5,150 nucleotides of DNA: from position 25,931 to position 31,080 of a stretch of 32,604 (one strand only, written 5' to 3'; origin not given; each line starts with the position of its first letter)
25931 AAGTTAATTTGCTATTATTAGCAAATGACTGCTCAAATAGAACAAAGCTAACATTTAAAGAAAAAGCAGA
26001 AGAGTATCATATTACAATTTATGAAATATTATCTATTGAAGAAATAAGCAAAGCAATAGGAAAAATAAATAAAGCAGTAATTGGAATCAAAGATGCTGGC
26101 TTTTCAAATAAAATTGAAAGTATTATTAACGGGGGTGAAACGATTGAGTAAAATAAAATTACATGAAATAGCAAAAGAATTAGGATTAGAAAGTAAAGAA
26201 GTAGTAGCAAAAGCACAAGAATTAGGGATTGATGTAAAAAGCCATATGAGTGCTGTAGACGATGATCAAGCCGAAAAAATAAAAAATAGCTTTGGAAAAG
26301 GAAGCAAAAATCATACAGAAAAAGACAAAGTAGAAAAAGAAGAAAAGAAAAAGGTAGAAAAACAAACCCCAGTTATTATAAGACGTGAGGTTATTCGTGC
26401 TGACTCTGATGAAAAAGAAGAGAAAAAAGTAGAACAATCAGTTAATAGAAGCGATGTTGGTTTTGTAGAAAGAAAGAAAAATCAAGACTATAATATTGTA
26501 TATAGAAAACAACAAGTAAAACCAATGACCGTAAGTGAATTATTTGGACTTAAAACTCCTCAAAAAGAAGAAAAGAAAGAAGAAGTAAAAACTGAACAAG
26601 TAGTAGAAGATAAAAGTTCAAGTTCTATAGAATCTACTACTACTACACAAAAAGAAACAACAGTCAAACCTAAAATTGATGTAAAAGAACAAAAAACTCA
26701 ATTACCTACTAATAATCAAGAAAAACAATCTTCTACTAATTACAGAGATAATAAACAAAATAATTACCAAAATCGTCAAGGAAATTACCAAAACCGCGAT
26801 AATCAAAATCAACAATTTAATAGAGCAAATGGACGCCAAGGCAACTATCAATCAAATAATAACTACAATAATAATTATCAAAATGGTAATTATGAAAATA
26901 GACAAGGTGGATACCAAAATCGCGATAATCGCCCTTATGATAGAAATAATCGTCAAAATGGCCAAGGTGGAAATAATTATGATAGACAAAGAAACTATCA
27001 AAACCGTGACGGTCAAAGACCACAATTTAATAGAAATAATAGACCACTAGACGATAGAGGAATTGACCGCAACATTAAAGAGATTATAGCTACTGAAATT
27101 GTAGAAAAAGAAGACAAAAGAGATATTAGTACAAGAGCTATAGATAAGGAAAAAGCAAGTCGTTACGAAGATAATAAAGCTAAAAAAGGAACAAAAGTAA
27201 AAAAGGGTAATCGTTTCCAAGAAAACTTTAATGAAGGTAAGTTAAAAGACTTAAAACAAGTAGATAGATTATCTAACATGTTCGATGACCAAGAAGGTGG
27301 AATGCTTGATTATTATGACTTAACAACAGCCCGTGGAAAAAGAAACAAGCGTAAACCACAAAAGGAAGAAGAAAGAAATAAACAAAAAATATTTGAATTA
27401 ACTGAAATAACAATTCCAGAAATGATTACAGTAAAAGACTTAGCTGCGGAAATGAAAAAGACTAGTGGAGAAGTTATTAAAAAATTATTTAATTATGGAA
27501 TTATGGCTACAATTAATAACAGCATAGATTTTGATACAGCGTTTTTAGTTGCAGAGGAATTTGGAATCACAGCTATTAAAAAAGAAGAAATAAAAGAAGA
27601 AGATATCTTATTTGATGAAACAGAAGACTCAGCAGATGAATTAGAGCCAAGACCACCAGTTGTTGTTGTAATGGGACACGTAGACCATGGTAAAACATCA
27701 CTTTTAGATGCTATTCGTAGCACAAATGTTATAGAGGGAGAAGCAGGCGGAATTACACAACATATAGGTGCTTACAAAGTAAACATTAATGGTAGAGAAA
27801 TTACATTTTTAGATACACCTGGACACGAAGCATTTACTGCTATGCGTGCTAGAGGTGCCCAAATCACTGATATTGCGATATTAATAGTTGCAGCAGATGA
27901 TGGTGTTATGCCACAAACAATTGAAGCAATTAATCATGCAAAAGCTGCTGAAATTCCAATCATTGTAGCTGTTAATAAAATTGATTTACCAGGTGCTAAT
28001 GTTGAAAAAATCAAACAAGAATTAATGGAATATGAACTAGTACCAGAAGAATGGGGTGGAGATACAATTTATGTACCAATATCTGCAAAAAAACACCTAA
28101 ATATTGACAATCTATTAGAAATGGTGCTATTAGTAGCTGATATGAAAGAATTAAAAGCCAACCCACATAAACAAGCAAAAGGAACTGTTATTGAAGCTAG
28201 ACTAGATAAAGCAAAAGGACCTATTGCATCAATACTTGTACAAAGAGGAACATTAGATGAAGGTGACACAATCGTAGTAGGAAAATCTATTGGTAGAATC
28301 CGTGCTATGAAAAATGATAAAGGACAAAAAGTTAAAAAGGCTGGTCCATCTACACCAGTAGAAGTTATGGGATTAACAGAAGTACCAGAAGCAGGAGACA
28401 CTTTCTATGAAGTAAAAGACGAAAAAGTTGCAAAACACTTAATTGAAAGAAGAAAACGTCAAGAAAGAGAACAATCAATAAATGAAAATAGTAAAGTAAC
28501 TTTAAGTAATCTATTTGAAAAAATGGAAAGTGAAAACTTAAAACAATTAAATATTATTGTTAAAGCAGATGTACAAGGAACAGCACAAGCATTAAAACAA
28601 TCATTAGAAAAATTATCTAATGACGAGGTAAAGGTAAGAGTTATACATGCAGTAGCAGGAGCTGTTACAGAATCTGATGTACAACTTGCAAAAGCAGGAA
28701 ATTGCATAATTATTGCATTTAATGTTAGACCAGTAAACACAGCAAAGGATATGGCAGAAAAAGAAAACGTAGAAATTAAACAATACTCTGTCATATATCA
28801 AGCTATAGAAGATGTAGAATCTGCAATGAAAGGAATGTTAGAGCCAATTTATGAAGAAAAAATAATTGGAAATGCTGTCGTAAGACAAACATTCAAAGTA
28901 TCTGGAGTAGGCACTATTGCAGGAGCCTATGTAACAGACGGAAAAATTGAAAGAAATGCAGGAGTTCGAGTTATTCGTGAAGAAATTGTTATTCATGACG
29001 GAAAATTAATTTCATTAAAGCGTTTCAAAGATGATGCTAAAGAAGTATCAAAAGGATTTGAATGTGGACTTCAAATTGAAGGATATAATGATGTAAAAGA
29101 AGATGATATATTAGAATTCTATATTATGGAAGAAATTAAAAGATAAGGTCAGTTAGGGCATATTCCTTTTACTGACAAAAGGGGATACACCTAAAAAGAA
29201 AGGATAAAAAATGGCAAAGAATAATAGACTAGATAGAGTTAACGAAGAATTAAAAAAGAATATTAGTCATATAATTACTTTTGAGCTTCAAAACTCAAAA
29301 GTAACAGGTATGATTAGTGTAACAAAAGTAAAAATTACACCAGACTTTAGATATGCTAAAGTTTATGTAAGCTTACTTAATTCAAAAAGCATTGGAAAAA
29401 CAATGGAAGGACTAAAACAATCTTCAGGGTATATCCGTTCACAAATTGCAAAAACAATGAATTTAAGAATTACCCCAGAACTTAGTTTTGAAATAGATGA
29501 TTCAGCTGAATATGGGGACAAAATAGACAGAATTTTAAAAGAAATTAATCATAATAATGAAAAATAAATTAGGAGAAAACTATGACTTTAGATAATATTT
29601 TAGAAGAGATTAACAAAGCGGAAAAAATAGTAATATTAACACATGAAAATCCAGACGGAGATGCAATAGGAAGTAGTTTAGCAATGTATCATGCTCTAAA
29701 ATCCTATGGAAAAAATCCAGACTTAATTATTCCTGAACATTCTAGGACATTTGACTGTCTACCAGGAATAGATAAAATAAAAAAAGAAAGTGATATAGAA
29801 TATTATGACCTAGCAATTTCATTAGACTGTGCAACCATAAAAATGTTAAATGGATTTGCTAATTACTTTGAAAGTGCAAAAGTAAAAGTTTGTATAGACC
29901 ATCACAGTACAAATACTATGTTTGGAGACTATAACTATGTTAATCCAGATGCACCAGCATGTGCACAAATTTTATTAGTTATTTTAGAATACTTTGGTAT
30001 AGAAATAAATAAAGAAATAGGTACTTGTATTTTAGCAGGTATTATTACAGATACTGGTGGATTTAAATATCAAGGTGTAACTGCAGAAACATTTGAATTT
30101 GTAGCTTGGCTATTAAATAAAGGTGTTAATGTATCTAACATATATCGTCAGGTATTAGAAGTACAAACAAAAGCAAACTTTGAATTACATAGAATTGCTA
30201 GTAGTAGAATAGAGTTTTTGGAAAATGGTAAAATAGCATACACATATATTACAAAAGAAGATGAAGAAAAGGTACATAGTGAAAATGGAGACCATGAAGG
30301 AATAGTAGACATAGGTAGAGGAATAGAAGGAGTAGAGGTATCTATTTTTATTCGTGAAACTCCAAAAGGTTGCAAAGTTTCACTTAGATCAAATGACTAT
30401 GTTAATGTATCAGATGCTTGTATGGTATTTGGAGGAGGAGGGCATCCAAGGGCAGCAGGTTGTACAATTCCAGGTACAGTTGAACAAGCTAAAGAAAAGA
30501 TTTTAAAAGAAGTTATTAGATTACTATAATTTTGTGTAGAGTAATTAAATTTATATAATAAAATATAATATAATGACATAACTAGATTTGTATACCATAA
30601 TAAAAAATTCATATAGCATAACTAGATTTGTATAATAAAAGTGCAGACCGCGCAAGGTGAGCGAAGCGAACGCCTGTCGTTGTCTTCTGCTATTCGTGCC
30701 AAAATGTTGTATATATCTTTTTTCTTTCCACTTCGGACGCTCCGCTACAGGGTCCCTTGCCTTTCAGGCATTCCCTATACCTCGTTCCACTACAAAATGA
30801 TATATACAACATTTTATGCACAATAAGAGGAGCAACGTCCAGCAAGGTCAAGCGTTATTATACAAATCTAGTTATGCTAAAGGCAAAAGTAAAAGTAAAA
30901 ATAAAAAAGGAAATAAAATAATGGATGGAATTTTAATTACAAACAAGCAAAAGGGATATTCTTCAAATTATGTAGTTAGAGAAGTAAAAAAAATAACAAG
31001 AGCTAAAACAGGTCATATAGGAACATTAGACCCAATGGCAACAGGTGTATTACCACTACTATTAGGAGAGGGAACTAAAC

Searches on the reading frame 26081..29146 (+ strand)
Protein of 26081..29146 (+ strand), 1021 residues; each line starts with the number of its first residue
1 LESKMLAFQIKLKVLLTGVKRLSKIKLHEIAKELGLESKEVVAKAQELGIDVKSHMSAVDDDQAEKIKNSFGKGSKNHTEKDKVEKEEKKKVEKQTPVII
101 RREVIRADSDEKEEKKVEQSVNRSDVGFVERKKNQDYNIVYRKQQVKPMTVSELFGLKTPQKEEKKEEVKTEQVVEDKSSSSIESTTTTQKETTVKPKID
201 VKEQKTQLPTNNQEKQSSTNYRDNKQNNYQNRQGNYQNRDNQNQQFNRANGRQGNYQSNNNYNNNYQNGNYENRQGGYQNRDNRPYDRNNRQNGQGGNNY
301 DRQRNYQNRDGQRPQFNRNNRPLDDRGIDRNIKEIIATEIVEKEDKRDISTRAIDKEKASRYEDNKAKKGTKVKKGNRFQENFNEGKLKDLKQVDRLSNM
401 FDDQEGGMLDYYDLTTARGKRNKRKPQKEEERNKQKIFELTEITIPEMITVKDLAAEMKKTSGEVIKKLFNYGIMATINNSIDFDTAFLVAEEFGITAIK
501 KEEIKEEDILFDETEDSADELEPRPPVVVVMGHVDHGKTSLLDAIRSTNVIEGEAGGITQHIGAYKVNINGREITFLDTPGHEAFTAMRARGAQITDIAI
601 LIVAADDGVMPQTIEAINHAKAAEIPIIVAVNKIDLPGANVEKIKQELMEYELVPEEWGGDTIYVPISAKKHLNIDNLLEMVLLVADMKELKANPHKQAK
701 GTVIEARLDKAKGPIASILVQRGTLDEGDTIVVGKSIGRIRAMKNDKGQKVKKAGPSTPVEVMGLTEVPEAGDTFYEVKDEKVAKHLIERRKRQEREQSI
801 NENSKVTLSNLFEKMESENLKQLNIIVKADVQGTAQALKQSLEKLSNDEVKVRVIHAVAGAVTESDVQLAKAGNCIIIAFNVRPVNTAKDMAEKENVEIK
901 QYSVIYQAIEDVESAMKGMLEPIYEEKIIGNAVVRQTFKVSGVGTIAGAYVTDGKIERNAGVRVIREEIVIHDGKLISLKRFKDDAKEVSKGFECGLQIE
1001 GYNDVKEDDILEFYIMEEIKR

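Call 56: search_protein_families(library=pfam, proteins=[window:26081-29146:+], max_evalue=0.00001)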
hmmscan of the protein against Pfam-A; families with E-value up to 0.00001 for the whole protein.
window:26081-29146:+ (1021 aa): 6 families
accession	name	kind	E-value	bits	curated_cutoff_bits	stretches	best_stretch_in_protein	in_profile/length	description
PF11987.13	IF-2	-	5.2e-41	139.7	27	1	798-913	2-117/117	Translation-initiation factor 2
PF00009.33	GTP_EFTU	-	4.7e-37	127.8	26.5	1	528-683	6-183/188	Elongation factor Tu GTP binding domain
PF04760.21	IF2_N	-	4.1e-32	110.2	25.3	2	448-496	3-52/53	Translation initiation factor IF-2, N-terminal region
PF22042.2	EF-G_D2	-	1.3e-29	102.6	27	1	699-778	2-84/84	Elongation factor G domain 2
PF01926.29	MMR_HSR1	-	1.4e-12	48.2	21.9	1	528-633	2-113/113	50S ribosome-binding GTPase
PF03144.31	GTP_EFTU_D2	-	5.4e-06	27.2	30.3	0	944-1003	1-64/73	Elongation factor Tu domain 2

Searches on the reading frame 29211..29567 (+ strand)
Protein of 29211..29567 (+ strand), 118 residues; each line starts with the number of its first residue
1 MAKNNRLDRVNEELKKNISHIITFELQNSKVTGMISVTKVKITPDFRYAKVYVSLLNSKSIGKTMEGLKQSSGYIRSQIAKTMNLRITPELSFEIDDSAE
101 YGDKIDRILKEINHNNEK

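Call 28: find_encoding_contigs(protein=window:29211-29567:+, flank=3500, max_places=10)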
Protein window:29211-29567:+ (118 aa): 6 contigs read that carry it; 5 places shown.
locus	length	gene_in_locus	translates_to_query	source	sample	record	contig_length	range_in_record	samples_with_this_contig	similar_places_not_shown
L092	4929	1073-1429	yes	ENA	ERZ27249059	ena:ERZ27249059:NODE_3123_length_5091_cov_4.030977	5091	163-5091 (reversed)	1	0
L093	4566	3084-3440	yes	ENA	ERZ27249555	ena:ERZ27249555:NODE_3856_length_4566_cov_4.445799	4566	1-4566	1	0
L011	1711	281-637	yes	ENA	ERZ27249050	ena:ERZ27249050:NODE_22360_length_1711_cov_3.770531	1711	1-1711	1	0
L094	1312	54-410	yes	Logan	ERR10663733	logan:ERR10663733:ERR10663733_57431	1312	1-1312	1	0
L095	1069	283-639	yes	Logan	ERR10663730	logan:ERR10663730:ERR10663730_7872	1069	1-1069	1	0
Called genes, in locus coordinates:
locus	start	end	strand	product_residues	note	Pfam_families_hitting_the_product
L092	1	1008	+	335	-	?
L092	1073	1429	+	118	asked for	PF02033:RBFA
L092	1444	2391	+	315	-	PF01368:DHH, PF02272:DHHA1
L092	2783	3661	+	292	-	PF01509:TruB_N, PF16198:TruB_C_2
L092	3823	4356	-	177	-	PF00210:Ferritin (weak), PF02915:Rubrerythrin, PF21349:RUBY_RBDX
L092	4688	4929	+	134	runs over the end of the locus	?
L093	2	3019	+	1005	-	?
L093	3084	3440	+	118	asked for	PF02033:RBFA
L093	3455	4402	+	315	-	PF01368:DHH, PF02272:DHHA1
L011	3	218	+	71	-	?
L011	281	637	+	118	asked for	PF02033:RBFA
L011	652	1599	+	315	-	PF01368:DHH, PF02272:DHHA1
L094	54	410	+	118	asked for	PF02033:RBFA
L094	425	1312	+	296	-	?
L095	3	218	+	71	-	?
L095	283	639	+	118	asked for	PF02033:RBFA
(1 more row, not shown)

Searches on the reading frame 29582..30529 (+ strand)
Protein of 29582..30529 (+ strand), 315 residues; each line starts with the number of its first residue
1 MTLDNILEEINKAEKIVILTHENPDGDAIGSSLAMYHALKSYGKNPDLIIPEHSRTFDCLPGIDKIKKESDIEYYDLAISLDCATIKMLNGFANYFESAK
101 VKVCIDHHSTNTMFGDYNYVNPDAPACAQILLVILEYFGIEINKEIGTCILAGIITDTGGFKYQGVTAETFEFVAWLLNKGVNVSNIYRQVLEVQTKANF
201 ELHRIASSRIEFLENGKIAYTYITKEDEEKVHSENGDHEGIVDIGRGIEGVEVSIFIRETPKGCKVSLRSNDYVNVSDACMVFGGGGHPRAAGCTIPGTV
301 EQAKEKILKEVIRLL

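Call 18: find_encoding_contigs(protein=window:29582-30529:+, flank=3000, max_places=10)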
Protein window:29582-30529:+ (315 aa): 4 contigs read that carry it; 4 places shown.
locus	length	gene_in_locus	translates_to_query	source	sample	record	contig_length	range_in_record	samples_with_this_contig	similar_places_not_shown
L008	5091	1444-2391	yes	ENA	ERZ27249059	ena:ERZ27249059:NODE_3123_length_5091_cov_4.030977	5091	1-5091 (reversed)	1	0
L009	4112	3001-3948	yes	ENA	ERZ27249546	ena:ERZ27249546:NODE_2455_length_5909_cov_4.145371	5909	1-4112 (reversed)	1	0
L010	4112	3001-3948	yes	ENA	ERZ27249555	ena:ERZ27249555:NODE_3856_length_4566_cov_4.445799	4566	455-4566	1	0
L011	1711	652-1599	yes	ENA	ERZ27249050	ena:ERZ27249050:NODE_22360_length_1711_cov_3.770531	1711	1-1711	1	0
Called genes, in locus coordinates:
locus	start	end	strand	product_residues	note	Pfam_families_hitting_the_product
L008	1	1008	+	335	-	?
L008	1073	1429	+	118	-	PF02033:RBFA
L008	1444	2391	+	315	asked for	PF01368:DHH, PF02272:DHHA1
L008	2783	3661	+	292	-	PF01509:TruB_N, PF16198:TruB_C_2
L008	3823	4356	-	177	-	PF00210:Ferritin (weak), PF02915:Rubrerythrin, PF21349:RUBY_RBDX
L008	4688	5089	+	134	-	?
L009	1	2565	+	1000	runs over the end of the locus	PF04760:IF2_N, PF03144:GTP_EFTU_D2 (faint), PF04760:IF2_N, PF00009:GTP_EFTU, PF01926:MMR_HSR1, PF22042:EF-G_D2, PF11987:IF-2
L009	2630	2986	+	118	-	PF02033:RBFA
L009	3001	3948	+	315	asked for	PF01368:DHH, PF02272:DHHA1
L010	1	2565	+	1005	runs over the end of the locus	?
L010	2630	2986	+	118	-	PF02033:RBFA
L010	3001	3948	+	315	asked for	PF01368:DHH, PF02272:DHHA1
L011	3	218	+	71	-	?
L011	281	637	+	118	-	PF02033:RBFA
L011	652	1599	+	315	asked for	PF01368:DHH, PF02272:DHHA1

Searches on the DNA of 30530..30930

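Call 8: search_rna_families(source=window, start=30530, end=30930, threshold=evalue, max_evalue=10, show_alignments=3)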
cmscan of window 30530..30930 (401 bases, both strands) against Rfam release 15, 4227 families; matches with E-value up to 10: 0.
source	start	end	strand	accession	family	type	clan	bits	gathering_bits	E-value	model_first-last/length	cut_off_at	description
